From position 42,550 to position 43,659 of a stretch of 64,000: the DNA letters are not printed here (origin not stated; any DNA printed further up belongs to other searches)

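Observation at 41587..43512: Sortase-B domain fused through a ~195-aa P/E/Q-rich linker to a SpoIID lytic-transglycosylase domain, behind a vegetative-type promoter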

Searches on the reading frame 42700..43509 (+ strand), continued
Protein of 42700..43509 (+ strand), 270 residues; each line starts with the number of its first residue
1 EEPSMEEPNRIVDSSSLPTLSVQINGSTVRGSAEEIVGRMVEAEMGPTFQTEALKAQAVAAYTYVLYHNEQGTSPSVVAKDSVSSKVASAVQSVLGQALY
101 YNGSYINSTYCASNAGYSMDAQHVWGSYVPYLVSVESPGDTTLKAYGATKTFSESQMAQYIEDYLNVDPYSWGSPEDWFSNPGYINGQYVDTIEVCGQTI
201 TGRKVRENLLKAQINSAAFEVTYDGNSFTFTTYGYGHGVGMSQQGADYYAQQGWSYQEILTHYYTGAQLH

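Call 69: find_encoding_contigs(protein=P0180, flank=6000, max_places=1)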
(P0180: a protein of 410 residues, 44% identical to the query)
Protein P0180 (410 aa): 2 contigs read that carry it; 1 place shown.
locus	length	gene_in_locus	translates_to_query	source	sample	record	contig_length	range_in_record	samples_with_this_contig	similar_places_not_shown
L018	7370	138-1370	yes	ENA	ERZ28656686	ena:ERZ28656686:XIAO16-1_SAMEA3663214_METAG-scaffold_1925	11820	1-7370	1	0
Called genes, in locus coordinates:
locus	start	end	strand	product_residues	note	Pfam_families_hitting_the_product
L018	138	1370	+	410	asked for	-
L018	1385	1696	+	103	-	-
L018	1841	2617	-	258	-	PF06078:DUF937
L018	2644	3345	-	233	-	-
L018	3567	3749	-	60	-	PF00269:SASP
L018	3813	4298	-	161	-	-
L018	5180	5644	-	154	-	PF21818:DUF6884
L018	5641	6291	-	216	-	PF26468:GIY_YIG_3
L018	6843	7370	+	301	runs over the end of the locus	PF11155:DUF2935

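Call 81: search_protein_families(library=ncbifam, proteins=[P0121, P0153, P0159, P0230, P0226, P0180, P0138], max_evalue=1e-10)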
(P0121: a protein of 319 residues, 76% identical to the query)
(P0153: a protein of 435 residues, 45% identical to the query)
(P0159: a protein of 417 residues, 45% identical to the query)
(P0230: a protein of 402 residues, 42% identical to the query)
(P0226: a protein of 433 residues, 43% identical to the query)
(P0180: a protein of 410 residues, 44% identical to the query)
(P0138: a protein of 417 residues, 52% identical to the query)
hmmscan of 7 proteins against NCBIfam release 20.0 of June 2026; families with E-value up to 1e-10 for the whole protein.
P0121 (319 aa): 2 families
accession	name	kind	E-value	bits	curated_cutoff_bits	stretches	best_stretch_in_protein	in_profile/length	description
TIGR02870.1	spore_II_D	equivalog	1.7e-48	165.4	234.75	1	130-318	151-335/338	stage II sporulation protein D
TIGR02669.1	SpoIID_LytB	domain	1e-42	146.9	83.3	1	89-318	15-268/270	SpoIID/LytB domain-containing protein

P0153 (435 aa): 2 families
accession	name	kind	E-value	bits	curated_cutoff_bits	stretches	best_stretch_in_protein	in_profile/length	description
TIGR02669.1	SpoIID_LytB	domain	1.4e-46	159.6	83.3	1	192-434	14-269/270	SpoIID/LytB domain-containing protein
TIGR02870.1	spore_II_D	equivalog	1.2e-40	139.7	234.75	1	237-434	155-336/338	stage II sporulation protein D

P0159 (417 aa): 2 families
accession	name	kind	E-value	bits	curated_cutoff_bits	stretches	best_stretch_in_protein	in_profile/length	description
TIGR02870.1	spore_II_D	equivalog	3.3e-52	177.7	234.75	1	228-416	155-335/338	stage II sporulation protein D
TIGR02669.1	SpoIID_LytB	domain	3.1e-46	158.5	83.3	1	172-416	3-268/270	SpoIID/LytB domain-containing protein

P0230 (402 aa): 2 families
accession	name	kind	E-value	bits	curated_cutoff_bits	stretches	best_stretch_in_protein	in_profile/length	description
TIGR02870.1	spore_II_D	equivalog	1.3e-42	146.2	234.75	1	203-401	155-335/338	stage II sporulation protein D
TIGR02669.1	SpoIID_LytB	domain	1.2e-41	143.4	83.3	1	160-401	17-268/270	SpoIID/LytB domain-containing protein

P0226 (433 aa): 2 families
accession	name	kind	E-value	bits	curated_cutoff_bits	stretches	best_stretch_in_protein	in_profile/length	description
TIGR02870.1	spore_II_D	equivalog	1.6e-50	172.1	234.75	1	247-431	153-336/338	stage II sporulation protein D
TIGR02669.1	SpoIID_LytB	domain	5.6e-45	154.4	83.3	1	204-431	15-269/270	SpoIID/LytB domain-containing protein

P0180 (410 aa): 2 families
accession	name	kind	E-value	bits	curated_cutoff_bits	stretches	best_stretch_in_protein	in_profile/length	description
TIGR02870.1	spore_II_D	equivalog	3.6e-40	138.1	234.75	1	214-409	150-335/338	stage II sporulation protein D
TIGR02669.1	SpoIID_LytB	domain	4.2e-34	118.7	83.3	1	171-409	14-268/270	SpoIID/LytB domain-containing protein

P0138 (417 aa): 2 families
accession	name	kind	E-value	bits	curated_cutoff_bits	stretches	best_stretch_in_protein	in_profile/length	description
TIGR02870.1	spore_II_D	equivalog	1.8e-48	165.4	234.75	1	232-416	154-335/338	stage II sporulation protein D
TIGR02669.1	SpoIID_LytB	domain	3.5e-45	155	83.3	1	185-416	15-268/270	SpoIID/LytB domain-containing protein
